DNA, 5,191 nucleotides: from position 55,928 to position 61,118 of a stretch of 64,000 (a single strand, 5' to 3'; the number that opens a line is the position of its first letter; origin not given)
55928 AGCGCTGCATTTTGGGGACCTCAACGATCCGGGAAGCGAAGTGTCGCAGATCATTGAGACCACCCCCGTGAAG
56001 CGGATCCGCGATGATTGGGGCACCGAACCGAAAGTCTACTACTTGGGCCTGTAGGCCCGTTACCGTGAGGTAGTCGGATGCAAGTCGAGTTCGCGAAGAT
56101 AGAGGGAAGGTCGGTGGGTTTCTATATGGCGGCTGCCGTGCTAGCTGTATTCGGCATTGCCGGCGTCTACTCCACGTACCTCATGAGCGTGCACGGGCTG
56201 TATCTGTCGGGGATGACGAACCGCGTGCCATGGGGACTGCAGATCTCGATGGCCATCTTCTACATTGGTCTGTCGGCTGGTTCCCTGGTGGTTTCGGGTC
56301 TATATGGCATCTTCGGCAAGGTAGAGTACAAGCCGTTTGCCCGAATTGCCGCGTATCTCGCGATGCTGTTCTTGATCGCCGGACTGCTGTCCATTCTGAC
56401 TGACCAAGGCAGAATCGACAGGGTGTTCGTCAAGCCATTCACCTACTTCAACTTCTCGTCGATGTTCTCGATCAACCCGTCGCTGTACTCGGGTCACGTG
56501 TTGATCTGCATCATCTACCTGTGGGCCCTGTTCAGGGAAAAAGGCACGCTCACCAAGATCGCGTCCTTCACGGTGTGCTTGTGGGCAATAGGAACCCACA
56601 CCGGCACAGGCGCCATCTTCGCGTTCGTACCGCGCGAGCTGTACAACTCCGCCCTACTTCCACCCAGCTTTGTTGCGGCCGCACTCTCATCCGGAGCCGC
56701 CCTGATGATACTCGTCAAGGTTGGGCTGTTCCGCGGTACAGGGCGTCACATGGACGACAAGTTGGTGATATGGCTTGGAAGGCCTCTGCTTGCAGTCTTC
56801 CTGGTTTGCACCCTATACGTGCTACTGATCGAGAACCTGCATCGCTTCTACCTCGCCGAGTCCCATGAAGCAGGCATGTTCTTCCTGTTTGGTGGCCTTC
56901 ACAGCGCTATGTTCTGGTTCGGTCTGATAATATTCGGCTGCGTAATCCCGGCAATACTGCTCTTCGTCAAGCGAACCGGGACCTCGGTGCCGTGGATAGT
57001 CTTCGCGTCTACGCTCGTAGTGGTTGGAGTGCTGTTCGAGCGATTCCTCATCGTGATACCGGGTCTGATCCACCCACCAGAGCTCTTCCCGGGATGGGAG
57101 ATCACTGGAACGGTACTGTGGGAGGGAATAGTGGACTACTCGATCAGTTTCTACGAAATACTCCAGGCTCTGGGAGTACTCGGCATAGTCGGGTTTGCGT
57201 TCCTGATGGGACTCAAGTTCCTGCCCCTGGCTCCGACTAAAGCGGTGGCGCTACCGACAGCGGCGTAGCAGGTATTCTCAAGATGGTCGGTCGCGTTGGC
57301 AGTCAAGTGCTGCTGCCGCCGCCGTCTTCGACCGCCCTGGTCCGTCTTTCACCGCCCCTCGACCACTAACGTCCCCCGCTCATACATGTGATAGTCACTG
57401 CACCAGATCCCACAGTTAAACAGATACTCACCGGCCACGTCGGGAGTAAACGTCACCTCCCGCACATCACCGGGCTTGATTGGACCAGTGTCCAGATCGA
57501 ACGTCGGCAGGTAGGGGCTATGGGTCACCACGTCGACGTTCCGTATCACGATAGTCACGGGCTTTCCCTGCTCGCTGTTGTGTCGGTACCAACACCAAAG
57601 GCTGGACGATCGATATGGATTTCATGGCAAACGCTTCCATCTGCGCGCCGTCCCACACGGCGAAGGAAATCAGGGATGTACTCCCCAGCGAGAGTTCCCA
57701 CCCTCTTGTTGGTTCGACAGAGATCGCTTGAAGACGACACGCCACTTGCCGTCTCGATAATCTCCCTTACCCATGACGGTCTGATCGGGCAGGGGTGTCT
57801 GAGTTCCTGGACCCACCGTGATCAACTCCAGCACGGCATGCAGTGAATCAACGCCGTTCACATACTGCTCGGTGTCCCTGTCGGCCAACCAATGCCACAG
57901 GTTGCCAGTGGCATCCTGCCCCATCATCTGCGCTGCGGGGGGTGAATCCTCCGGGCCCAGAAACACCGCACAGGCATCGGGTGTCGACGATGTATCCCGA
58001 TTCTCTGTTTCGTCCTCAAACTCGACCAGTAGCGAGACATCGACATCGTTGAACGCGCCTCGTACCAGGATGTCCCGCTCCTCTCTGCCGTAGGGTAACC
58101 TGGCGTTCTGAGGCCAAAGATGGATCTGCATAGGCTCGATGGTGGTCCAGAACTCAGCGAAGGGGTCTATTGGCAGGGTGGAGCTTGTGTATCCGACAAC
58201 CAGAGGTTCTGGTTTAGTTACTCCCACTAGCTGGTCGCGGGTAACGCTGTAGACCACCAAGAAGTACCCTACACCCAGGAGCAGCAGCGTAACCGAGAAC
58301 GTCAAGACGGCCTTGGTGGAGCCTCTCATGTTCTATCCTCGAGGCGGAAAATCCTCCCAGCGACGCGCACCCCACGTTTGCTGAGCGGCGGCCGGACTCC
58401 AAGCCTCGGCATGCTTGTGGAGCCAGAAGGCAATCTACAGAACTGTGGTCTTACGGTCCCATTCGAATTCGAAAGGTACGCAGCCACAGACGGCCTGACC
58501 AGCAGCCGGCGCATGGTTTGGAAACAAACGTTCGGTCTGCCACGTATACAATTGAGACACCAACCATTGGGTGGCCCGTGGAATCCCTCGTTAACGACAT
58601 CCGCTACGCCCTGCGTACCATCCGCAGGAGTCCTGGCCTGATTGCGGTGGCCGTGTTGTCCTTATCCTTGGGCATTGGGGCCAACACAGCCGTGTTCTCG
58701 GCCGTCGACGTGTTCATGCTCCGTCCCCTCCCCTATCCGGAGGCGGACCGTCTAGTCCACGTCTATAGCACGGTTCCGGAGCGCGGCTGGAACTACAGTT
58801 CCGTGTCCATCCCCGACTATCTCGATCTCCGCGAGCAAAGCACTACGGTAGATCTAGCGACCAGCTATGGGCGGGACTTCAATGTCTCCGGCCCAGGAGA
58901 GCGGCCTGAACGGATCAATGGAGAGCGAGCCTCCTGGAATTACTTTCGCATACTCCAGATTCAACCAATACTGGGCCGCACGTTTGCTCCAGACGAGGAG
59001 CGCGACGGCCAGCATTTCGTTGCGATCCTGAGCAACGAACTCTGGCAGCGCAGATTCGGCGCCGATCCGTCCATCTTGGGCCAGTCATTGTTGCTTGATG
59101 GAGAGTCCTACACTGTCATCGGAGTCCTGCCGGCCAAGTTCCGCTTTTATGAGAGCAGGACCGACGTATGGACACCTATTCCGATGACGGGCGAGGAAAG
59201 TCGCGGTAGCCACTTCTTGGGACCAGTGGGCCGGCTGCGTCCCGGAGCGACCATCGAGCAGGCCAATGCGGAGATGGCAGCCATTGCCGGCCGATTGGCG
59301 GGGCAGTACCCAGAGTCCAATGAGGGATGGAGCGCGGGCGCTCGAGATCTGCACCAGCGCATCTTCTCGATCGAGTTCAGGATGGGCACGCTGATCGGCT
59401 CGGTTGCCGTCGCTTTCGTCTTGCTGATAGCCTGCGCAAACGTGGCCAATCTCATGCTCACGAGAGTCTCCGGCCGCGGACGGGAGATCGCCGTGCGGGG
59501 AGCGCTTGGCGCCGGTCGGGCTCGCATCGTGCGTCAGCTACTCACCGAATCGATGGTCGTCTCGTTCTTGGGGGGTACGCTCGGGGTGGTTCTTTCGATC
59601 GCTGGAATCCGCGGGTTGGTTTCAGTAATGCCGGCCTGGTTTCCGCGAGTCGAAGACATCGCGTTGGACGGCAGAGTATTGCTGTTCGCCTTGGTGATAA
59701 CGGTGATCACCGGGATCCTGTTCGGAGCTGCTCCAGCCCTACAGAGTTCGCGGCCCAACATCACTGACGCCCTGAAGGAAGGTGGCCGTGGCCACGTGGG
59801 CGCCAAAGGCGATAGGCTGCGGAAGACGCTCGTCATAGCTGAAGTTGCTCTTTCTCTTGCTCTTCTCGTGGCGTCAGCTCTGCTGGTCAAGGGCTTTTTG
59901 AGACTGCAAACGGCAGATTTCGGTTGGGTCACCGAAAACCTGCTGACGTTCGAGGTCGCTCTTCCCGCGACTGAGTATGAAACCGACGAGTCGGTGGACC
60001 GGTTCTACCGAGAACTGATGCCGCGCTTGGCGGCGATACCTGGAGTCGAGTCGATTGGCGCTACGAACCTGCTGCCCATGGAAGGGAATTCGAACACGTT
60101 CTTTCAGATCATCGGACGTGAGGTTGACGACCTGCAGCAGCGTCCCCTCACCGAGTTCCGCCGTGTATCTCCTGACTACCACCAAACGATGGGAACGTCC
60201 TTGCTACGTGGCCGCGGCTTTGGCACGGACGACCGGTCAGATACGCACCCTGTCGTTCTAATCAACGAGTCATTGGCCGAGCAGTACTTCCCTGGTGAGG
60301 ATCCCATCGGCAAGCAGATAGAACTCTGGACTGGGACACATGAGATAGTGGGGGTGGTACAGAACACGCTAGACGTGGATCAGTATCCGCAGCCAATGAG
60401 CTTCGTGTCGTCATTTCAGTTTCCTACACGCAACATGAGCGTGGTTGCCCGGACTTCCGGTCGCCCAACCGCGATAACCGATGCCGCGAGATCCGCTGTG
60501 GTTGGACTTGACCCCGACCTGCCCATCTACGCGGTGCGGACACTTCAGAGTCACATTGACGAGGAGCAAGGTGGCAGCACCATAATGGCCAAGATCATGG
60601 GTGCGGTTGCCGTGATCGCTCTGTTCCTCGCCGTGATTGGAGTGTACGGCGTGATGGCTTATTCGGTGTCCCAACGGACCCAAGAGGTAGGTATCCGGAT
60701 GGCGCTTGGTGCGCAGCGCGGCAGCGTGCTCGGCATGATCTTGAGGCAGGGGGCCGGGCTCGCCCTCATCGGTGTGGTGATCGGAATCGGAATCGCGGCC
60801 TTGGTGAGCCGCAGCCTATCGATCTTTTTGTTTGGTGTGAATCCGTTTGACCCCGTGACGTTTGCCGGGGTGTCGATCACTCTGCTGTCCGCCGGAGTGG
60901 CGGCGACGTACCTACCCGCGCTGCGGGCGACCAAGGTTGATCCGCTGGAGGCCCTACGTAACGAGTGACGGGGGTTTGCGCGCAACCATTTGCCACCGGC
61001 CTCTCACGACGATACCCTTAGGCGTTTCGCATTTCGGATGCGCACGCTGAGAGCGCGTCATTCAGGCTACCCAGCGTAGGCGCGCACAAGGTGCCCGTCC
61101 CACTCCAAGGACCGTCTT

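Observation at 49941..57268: qmoABC joined in one operon to a dsrJOP-type module, with no aprBA, sat or dsrMK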

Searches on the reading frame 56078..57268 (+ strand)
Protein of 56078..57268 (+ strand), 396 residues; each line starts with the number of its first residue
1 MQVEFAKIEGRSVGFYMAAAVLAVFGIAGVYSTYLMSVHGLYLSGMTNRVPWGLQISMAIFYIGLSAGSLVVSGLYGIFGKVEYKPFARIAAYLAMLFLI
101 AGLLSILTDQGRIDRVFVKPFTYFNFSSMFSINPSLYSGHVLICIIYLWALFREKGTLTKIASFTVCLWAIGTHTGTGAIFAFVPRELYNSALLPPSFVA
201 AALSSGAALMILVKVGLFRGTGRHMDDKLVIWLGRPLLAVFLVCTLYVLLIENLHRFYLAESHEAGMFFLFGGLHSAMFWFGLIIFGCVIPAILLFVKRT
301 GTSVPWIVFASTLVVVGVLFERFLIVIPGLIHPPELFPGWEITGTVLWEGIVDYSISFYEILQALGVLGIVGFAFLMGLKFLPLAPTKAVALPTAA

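Call 3: search_protein_families(library=pfam, proteins=[window:56078-57268:+], max_evalue=0.01)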
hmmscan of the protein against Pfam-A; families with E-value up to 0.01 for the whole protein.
window:56078-57268:+ (396 aa): 1 family
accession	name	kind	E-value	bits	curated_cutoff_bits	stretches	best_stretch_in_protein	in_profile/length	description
PF03916.19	NrfD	-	9e-51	173.8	25.8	1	44-331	3-310/313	Polysulphide reductase, NrfD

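Call 4: search_protein_families(library=ncbifam, proteins=[window:56078-57268:+], max_evalue=0.01)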
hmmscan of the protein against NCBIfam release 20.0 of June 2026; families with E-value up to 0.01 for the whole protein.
window:56078-57268:+ (396 aa): 3 families
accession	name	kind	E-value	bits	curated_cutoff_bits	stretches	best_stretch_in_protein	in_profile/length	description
NF045798.1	DsrP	equivalog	2.2e-21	76.7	350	1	12-317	9-300/346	sulfate reduction electron transfer complex DsrMKJOP subunit DsrP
TIGR03148.1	cyt_nit_nrfD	equivalog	5.2e-13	48.9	347.6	2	181-328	164-310/316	cytochrome c nitrite reductase subunit NrfD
NF041784.1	mnquin_red_QrcD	equivalog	4.5e-08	32.8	570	1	198-343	223-370/408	menaquinone reductase integral membrane subunit QrcD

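Call 10: find_encoding_contigs(protein=window:56078-57268:+, flank=10000, max_places=6)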
Protein window:56078-57268:+ (396 aa): 2 contigs read that carry it; 2 places shown.
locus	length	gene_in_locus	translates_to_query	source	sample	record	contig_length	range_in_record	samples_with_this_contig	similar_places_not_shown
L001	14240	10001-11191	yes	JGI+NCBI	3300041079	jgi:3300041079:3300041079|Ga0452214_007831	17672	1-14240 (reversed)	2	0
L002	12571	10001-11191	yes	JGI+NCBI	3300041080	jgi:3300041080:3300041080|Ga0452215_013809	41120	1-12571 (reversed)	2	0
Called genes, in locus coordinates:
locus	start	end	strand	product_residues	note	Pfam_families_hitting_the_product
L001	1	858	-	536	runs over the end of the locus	PF01546:Peptidase_M20, PF07687:M20_dimer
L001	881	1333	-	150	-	PF00072:Response_reg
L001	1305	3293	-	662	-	PF00989:PAS, PF08448:PAS_4, PF13188:PAS_8 (weak), PF13426:PAS_9, PF02518:HATPase_c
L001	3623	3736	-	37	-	-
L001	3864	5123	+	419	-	PF00890:FAD_binding_2, PF01134:GIDA (weak), PF01266:DAO (weak), PF07992:Pyr_redox_2 (faint), PF12831:FAD_oxidored, PF13450:NAD_binding_8 (weak)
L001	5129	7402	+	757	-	PF13237:Fer4_10 (faint), PF07992:Pyr_redox_2 (weak), PF00890:FAD_binding_2, PF01266:DAO (weak), PF12831:FAD_oxidored, PF13450:NAD_binding_8, PF13187:Fer4_9, PF02662:FlpD, +3 more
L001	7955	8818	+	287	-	PF27541:CitB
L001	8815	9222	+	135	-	-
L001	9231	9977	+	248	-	PF13187:Fer4_9 (faint), PF12797:Fer4_2 (faint), PF13183:Fer4_8 (faint), PF13247:Fer4_11, PF00037:Fer4 (weak), PF12837:Fer4_6 (weak), PF12838:Fer4_7 (weak), PF13237:Fer4_10 (weak)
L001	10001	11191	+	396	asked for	PF03916:NrfD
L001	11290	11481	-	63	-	-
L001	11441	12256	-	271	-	PF09459:EB_dh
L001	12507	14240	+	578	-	?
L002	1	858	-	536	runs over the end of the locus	PF01546:Peptidase_M20, PF07687:M20_dimer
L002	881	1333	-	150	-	PF00072:Response_reg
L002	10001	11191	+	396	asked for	PF03916:NrfD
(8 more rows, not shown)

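Call 23: search_solved_structures(query=window:56078-57268:+, max_evalue=0.01)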
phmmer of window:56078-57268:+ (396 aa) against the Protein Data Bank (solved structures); distinct sequences matched with E-value up to 0.01: 1.
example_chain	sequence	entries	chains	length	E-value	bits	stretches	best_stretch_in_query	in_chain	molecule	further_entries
6lod_C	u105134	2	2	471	2.6e-06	30.5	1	174-349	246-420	Polysulphide reductase NrfD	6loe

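Call 94: search_protein_representatives(protein=window:56078-57268:+)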
Query: 396 residues. Proteins with E-value up to 0.001 (for the whole library): 1278; up to 1e-10: 457; up to 1e-30: 52. The best 150 are listed.
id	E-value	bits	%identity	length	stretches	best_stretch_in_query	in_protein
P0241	2.2e-192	656.4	76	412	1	1-389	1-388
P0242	1.6e-98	347.3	49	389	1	1-388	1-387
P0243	1.8e-96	340.6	66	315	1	36-279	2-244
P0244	9.8e-84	298.6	57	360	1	131-392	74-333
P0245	2.9e-83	297.1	63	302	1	1-216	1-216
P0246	6.2e-81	289.4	77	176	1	1-173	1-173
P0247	2.8e-80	287.2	44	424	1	4-391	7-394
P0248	2.1e-79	284.3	54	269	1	136-391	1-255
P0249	2.3e-68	248.0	38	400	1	3-389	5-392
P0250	7.3e-67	243.1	40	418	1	3-390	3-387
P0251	1.4e-65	238.9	36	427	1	4-393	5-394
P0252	2.8e-64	234.6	88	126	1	29-153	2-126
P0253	5.9e-64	233.5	38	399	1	2-390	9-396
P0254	1.4e-63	232.3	38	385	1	4-391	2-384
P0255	6.1e-63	230.2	51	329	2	117-273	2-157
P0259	9.6e-54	199.9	33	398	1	3-391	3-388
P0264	3.3e-47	178.3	32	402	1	11-387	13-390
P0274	1.2e-40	156.8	32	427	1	14-394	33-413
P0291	3.6e-31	125.6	29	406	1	2-388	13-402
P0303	4.9e-28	115.2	29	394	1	11-386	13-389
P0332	2.2e-24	103.2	29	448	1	3-388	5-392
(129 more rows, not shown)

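Call 95: search_protein_families(library=ncbifam, proteins=[P0242, P0247, P0249, P0251, P0259, P0264, P0274, P0291, P0303, P0332], max_evalue=0.00001)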
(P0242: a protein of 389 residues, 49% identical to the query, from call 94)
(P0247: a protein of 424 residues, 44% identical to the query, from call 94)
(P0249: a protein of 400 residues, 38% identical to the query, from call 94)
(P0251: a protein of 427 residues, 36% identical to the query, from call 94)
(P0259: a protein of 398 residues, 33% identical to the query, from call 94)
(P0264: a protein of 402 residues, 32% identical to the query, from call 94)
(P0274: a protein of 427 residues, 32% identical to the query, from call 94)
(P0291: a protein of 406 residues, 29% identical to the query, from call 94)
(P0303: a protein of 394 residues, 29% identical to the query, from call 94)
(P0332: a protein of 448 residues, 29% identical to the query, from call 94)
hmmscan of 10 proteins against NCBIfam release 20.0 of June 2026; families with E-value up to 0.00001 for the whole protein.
P0242 (389 aa): 2 families
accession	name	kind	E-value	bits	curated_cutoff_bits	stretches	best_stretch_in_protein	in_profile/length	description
NF045798.1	DsrP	equivalog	3.1e-13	49.9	350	1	6-328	3-302/346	sulfate reduction electron transfer complex DsrMKJOP subunit DsrP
TIGR03148.1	cyt_nit_nrfD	equivalog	1.3e-12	47.6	347.6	1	154-324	136-309/316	cytochrome c nitrite reductase subunit NrfD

P0247 (424 aa): 4 families
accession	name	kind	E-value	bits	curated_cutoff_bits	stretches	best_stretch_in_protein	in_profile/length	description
NF045798.1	DsrP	equivalog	5.3e-27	95.2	350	1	14-264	8-248/346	sulfate reduction electron transfer complex DsrMKJOP subunit DsrP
NF041784.1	mnquin_red_QrcD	equivalog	1.1e-19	71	570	1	14-392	14-405/408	menaquinone reductase integral membrane subunit QrcD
TIGR03148.1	cyt_nit_nrfD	equivalog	3.5e-14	52.8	347.6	1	160-335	140-314/316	cytochrome c nitrite reductase subunit NrfD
NF008133.1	PRK10881.1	equivalog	2.9e-07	30.3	450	1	45-389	40-375/377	Ni/Fe-hydrogenase cytochrome b subunit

P0249 (400 aa): 4 families
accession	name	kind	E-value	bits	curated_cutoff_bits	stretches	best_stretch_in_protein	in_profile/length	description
NF045798.1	DsrP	equivalog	1.6e-26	93.6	350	1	10-383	5-338/346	sulfate reduction electron transfer complex DsrMKJOP subunit DsrP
NF041784.1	mnquin_red_QrcD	equivalog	4e-16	59.3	570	1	16-391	17-404/408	menaquinone reductase integral membrane subunit QrcD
NF008133.1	PRK10881.1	equivalog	7.1e-10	38.9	450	1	20-390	15-376/377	Ni/Fe-hydrogenase cytochrome b subunit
TIGR03148.1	cyt_nit_nrfD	equivalog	2.8e-09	36.7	347.6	1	157-328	138-307/316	cytochrome c nitrite reductase subunit NrfD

P0251 (427 aa): 3 families
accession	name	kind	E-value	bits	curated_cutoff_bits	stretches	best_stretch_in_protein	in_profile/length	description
NF041784.1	mnquin_red_QrcD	equivalog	6.5e-20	71.8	570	1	10-389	12-404/408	menaquinone reductase integral membrane subunit QrcD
NF045798.1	DsrP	equivalog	1.3e-19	70.8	350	1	13-382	9-339/346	sulfate reduction electron transfer complex DsrMKJOP subunit DsrP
TIGR03148.1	cyt_nit_nrfD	equivalog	1.3e-16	60.7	347.6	1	151-332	133-313/316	cytochrome c nitrite reductase subunit NrfD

P0259 (398 aa): 3 families
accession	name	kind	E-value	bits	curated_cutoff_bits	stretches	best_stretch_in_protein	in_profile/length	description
NF045798.1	DsrP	equivalog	9.5e-23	81.2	350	1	12-280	9-267/346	sulfate reduction electron transfer complex DsrMKJOP subunit DsrP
TIGR03148.1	cyt_nit_nrfD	equivalog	1.4e-11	44.3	347.6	1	169-327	153-312/316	cytochrome c nitrite reductase subunit NrfD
NF041784.1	mnquin_red_QrcD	equivalog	3.8e-10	39.6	570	1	16-164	19-168/408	menaquinone reductase integral membrane subunit QrcD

P0264 (402 aa): 3 families
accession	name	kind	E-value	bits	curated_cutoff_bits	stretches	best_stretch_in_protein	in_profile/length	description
NF045798.1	DsrP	equivalog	2.3e-23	83.2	350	1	11-287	6-268/346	sulfate reduction electron transfer complex DsrMKJOP subunit DsrP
TIGR03148.1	cyt_nit_nrfD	equivalog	1.8e-10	40.6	347.6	1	170-333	150-312/316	cytochrome c nitrite reductase subunit NrfD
NF041784.1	mnquin_red_QrcD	equivalog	3.8e-10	39.6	570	1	15-389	16-402/408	menaquinone reductase integral membrane subunit QrcD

P0274 (427 aa): 3 families
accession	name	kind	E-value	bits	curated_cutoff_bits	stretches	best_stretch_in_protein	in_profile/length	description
NF045798.1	DsrP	equivalog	1.9e-11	44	350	1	33-243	11-215/346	sulfate reduction electron transfer complex DsrMKJOP subunit DsrP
TIGR03148.1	cyt_nit_nrfD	equivalog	4.1e-07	29.6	347.6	0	68-177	7-119/316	cytochrome c nitrite reductase subunit NrfD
NF041784.1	mnquin_red_QrcD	equivalog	3.3e-06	26.7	570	0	33-407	17-404/408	menaquinone reductase integral membrane subunit QrcD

P0291 (406 aa): 1 family
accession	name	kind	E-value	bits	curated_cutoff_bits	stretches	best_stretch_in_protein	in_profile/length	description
NF045798.1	DsrP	equivalog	1.5e-14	54.2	350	1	20-267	6-242/346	sulfate reduction electron transfer complex DsrMKJOP subunit DsrP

P0303 (394 aa): 2 families
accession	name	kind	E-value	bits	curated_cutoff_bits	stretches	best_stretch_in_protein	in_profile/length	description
TIGR03148.1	cyt_nit_nrfD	equivalog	2.9e-08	33.4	347.6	0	162-331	142-310/316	cytochrome c nitrite reductase subunit NrfD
NF041784.1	mnquin_red_QrcD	equivalog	5.6e-08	32.5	570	0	281-389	305-402/408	menaquinone reductase integral membrane subunit QrcD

P0332 (448 aa): 3 families
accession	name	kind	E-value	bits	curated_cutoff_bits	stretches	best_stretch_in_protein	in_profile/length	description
NF041784.1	mnquin_red_QrcD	equivalog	4.9e-09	36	570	1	13-391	14-403/408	menaquinone reductase integral membrane subunit QrcD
NF045798.1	DsrP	equivalog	4e-08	33.1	350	1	14-252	9-239/346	sulfate reduction electron transfer complex DsrMKJOP subunit DsrP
TIGR03148.1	cyt_nit_nrfD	equivalog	1.7e-07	30.9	347.6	1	153-334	133-313/316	cytochrome c nitrite reductase subunit NrfD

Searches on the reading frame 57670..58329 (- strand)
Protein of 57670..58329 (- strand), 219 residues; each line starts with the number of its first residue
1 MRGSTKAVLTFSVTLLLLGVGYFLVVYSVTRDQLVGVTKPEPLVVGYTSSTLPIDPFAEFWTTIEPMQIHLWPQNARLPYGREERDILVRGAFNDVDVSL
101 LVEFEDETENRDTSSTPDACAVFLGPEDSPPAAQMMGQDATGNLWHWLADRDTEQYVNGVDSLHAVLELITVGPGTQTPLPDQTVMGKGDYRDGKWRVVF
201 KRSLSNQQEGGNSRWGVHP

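Call 8: search_protein_families(library=pfam, proteins=[window:57670-58329:-], max_evalue=0.001)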
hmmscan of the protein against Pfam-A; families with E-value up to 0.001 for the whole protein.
window:57670-58329:- (219 aa): 1 family
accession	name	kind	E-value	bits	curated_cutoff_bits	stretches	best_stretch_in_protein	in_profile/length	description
PF09459.16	EB_dh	-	1.8e-11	45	33.3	1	59-209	2-206/236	Ethylbenzene dehydrogenase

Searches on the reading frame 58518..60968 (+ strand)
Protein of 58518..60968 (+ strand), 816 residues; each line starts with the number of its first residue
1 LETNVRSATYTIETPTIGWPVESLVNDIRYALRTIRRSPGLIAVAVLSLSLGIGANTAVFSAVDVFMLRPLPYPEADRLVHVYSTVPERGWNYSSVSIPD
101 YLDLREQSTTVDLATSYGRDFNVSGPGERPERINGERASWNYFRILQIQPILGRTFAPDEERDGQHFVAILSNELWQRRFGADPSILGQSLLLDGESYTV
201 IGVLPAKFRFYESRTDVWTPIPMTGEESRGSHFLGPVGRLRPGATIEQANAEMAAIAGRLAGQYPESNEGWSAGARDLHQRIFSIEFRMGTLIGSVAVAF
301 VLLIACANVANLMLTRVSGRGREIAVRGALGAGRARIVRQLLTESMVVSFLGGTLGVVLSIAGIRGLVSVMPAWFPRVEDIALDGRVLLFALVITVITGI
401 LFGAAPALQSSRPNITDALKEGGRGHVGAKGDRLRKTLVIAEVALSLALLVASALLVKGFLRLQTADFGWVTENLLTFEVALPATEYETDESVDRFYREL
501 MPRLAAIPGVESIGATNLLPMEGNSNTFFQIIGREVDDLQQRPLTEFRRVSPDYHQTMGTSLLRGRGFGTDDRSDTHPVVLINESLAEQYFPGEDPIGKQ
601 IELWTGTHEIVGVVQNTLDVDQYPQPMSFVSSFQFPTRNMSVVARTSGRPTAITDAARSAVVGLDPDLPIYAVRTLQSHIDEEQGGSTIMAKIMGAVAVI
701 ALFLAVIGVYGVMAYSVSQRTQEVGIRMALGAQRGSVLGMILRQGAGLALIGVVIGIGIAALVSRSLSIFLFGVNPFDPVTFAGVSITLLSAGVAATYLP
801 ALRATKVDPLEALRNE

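Call 8: search_protein_families(library=pfam, proteins=[window:58518-60968:+], max_evalue=0.001)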
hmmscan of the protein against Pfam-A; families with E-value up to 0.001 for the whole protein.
window:58518-60968:+ (816 aa): 2 families
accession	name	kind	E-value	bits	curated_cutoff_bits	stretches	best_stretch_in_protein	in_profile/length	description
PF12704.14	MacB_PCD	-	1.6e-39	136.8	27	2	43-255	2-206/207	MacB-like periplasmic core domain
PF02687.27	FtsX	-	2.8e-28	98.8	25.5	2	696-809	2-120/120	FtsX-like permease C-terminal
